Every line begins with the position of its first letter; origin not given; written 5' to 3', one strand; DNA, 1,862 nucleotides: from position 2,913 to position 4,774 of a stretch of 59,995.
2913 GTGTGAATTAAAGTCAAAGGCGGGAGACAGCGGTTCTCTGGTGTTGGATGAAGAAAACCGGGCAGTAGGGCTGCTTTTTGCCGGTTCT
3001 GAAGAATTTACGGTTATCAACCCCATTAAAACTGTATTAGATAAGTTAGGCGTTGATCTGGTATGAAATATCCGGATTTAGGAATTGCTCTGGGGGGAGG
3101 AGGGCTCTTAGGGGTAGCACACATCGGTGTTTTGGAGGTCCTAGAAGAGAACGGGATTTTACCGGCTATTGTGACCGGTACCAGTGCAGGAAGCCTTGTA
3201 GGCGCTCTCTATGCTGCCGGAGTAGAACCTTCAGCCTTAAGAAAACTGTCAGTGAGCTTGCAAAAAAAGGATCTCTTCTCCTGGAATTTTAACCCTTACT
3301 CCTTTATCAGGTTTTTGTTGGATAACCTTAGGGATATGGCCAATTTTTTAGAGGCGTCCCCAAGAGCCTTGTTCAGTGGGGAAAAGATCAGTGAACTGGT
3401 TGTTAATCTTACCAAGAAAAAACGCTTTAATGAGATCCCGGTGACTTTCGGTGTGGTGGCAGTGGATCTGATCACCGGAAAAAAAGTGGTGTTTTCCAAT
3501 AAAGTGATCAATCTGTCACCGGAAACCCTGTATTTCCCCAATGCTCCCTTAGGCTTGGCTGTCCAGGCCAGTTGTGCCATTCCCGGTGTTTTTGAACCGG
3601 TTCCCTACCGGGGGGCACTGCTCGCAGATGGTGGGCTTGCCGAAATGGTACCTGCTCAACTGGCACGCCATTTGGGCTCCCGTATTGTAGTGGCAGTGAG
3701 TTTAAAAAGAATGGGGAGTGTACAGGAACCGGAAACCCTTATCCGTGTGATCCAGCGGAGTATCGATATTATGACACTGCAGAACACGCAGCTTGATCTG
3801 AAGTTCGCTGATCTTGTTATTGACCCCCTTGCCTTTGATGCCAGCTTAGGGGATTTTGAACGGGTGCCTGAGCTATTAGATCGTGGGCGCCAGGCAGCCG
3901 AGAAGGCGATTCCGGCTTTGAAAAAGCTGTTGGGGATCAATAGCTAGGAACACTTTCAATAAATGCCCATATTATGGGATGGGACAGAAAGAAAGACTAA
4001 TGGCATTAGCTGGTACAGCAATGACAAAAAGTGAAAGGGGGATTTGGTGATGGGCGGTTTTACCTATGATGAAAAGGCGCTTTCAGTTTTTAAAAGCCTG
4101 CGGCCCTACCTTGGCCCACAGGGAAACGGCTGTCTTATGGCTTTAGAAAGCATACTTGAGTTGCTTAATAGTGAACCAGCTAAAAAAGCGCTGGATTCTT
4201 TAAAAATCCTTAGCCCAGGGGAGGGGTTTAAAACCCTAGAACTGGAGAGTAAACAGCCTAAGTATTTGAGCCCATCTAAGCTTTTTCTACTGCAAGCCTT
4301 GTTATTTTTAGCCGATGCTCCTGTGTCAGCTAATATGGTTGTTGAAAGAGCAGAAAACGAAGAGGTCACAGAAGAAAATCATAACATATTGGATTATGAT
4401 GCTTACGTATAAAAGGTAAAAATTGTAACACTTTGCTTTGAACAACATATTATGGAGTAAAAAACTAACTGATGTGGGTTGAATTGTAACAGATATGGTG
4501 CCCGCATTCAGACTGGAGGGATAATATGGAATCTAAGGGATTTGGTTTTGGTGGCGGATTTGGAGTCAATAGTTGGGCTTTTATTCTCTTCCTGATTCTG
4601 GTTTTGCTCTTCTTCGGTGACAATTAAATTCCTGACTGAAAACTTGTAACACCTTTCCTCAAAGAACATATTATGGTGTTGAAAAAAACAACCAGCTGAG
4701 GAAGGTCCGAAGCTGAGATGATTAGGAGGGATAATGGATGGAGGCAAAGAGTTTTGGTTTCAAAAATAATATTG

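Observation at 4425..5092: Tandem array of three unannotated tiny membrane peptides, each with its own promoter-like cassette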

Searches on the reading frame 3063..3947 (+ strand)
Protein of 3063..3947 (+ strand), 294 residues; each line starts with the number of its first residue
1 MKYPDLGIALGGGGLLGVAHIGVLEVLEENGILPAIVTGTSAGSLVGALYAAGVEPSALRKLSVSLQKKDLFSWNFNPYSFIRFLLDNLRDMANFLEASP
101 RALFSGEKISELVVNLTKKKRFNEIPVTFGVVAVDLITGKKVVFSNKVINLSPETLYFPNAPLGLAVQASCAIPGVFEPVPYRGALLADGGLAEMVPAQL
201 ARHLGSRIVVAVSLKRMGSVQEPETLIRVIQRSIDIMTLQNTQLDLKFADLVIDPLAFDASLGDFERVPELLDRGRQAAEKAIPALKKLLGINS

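Call 3: search_protein_families(library=pfam, proteins=[window:3063-3947:+], max_evalue=10)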
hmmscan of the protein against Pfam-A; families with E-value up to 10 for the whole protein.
window:3063-3947:+ (294 aa): 2 families
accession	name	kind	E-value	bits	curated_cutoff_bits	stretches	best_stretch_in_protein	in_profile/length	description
PF01734.28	Patatin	-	7.2e-33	114.8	27.7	1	9-201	2-190/191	Patatin-like phospholipase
PF08544.19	GHMP_kinases_C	-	0.12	13.3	21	1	23-50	39-66/85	GHMP kinases C terminal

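Call 4: search_protein_families(library=ncbifam, proteins=[window:3063-3947:+], max_evalue=10)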
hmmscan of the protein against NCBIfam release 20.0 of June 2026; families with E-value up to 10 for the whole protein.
window:3063-3947:+ (294 aa): 5 families
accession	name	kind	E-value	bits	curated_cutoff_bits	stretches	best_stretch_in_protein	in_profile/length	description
NF007623.0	PRK10279.1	equivalog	7.1e-31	107.5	272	2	2-226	2-192/301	patatin-like phospholipase RssA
NF041079.1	CBASS_lipase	equivalog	3.6e-07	29.7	200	1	8-203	4-186/317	CBASS cGAMP-activated phospholipase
NF043045.1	T4SS_VpdC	equivalog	1.1e-06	27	1000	2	9-76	309-376/880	Dot/Icm T4SS effector VpdC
NF053870.1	DS2_1_antiphage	equivalog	5.5e-05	22.6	400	2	9-59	4-59/299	anti-phage phospholipase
NF005925.0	PRK07938.1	equivalog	0.17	11.2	260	1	169-222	122-175/252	enoyl-CoA hydratase family protein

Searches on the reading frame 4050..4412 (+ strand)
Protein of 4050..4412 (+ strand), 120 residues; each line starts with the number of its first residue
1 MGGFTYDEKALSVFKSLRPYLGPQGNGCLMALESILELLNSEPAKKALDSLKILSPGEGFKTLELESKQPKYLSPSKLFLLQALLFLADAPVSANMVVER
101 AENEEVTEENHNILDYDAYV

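Call 3: search_protein_families(library=pfam, proteins=[window:4050-4412:+], max_evalue=10)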
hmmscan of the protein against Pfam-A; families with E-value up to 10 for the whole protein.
window:4050-4412:+ (120 aa): 0 families

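Call 4: search_protein_families(library=ncbifam, proteins=[window:4050-4412:+], max_evalue=10)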
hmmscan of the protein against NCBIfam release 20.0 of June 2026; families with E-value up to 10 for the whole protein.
window:4050-4412:+ (120 aa): 0 families

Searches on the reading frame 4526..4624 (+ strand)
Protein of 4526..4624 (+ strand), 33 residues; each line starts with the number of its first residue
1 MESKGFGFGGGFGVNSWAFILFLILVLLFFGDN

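Call 3: search_protein_families(library=pfam, proteins=[window:4526-4624:+], max_evalue=10)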
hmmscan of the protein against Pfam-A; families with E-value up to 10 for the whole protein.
seq(33 aa): 0 families

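Call 4: search_protein_families(library=ncbifam, proteins=[window:4526-4624:+], max_evalue=10)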
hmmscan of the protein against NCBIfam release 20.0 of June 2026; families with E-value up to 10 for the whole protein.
seq(33 aa): 0 families

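Call 14: find_encoding_contigs(protein=window:4526-4624:+, flank=6000, max_places=6)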
Protein seq(33 aa) (33 aa): 4 contigs read that carry it; 4 places shown.
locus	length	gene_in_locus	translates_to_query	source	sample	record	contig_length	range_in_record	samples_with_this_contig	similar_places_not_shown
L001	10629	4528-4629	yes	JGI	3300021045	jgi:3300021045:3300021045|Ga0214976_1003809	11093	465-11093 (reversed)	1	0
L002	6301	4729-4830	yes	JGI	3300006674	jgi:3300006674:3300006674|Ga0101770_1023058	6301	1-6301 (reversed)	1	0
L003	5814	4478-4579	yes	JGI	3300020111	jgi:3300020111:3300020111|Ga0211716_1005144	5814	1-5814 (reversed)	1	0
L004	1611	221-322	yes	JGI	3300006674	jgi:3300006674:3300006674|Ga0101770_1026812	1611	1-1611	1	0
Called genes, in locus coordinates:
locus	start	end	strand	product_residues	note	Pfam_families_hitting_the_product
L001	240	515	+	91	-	PF06257:VEG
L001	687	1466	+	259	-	-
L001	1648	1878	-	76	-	-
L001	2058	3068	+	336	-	PF25819:Nal1_C (faint), PF13365:Trypsin_2 (faint)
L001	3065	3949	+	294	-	PF01734:Patatin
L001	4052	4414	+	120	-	-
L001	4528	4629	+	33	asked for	-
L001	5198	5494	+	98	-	-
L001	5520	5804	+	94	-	PF02575:YbaB_DNA_bd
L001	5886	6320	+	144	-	-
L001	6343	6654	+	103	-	-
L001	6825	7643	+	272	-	-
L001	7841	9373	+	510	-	PF12673:SipL, PF01476:LysM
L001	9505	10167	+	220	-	PF09551:Spore_II_R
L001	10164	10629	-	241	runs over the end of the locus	PF02535:Zip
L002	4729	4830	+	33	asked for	-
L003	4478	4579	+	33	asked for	-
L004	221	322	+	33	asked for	-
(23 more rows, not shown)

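Call 28: search_protein_families(library=pfam, alignment_id=A4, max_evalue=10)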
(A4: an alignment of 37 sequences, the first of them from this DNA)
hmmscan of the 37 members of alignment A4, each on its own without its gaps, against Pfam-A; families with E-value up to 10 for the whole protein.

A. member 1, seq(33 aa): 0 families

B. families by the number of members that match (of 37 scanned): 4 families
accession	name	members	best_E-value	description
PF20682.3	Hanta_Gc_C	2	0.077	Hantavirus glycoprotein Gc, C-terminal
PF19579.4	FtsL_2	1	0.19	Bacteriodetes cell division protein (FtsL-like)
PF11395.13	bCoV_NS7B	1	0.25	Betacoronavirus NS7B protein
PF02416.21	TatA_B_E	1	0.82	mttA/Hcf106 family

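Call 29: search_protein_families(library=ncbifam, alignment_id=A4, max_evalue=10)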
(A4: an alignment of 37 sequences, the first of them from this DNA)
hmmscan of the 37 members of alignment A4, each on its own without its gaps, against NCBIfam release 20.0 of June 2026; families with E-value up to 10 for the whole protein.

A. member 1, seq(33 aa): 0 families

B. families by the number of members that match (of 37 scanned): 6 families
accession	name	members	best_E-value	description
NF011430.0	PRK14861.1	2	0.66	twin arginine translocase protein A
NF033772.1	pheromone_VP1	1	0.081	peptide pheromone VP1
NF001940.0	PRK00720.1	1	0.087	twin-arginine translocase TatA/TatE family subunit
NF003393.0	PRK04561.1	1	0.41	twin arginine translocase protein A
TIGR01411.1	tatAE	1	0.75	twin-arginine translocase TatA/TatE family subunit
NF047942.1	TatA_Rickett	1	1.2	twin-arginine translocase TatA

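Call 30: search_protein_representatives(alignment_id=A1)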
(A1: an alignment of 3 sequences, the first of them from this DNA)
Query: 3 sequences, 32 profile positions. Proteins with E-value up to 0.001 (for the whole library): 30; up to 1e-10: 2; up to 1e-30: 0. The best 30 are listed.
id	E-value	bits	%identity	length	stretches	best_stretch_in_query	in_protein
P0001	1.4e-14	70.0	-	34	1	1-32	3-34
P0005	3.1e-12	62.5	-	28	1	1-32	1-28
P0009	1.3e-10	57.2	-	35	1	1-31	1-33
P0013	9.3e-09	51.4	-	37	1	4-31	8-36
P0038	2.4e-07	46.8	-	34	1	1-31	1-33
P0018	1.9e-06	44.0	-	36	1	1-30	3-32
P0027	3.9e-06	43.0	-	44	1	5-32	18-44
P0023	4.2e-06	42.9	-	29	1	11-32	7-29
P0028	6.8e-06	42.2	-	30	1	2-31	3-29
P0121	1.0e-05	41.6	-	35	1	1-32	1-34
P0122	1.1e-05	41.6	-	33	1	5-32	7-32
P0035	1.5e-05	41.1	-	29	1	11-32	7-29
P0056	3.5e-05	39.9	-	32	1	5-31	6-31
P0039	4.0e-05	39.7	-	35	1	5-32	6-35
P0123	4.2e-05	39.7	-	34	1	5-30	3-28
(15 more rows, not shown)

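Call 31: find_related_loci(query=A4, collection=genome_contigs, flank=4000)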
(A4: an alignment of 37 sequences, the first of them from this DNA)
Query A4 (33 aa) in genome_contigs; peptide patterns used: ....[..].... (x = any residue, [..] = any of these).
599 stretches matched a pattern (row limit reached: there are more); 2 encode a relative of the query (tblastn E <= 1e-3); 2 distinct loci.
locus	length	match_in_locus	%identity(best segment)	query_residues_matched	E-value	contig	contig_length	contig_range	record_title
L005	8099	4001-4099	97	1-33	9e-17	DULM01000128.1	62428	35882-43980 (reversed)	MAG TPA_asm: Syntrophomonadaceae bacterium isolate AS04akNAM_115 34472_AS04, whole genome shotgun sequence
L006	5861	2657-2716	80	14-33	2e-7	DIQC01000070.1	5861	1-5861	MAG TPA_asm: Thermacetogenium sp. UBA5472 UBA5472_contig_12734, whole genome shotgun sequence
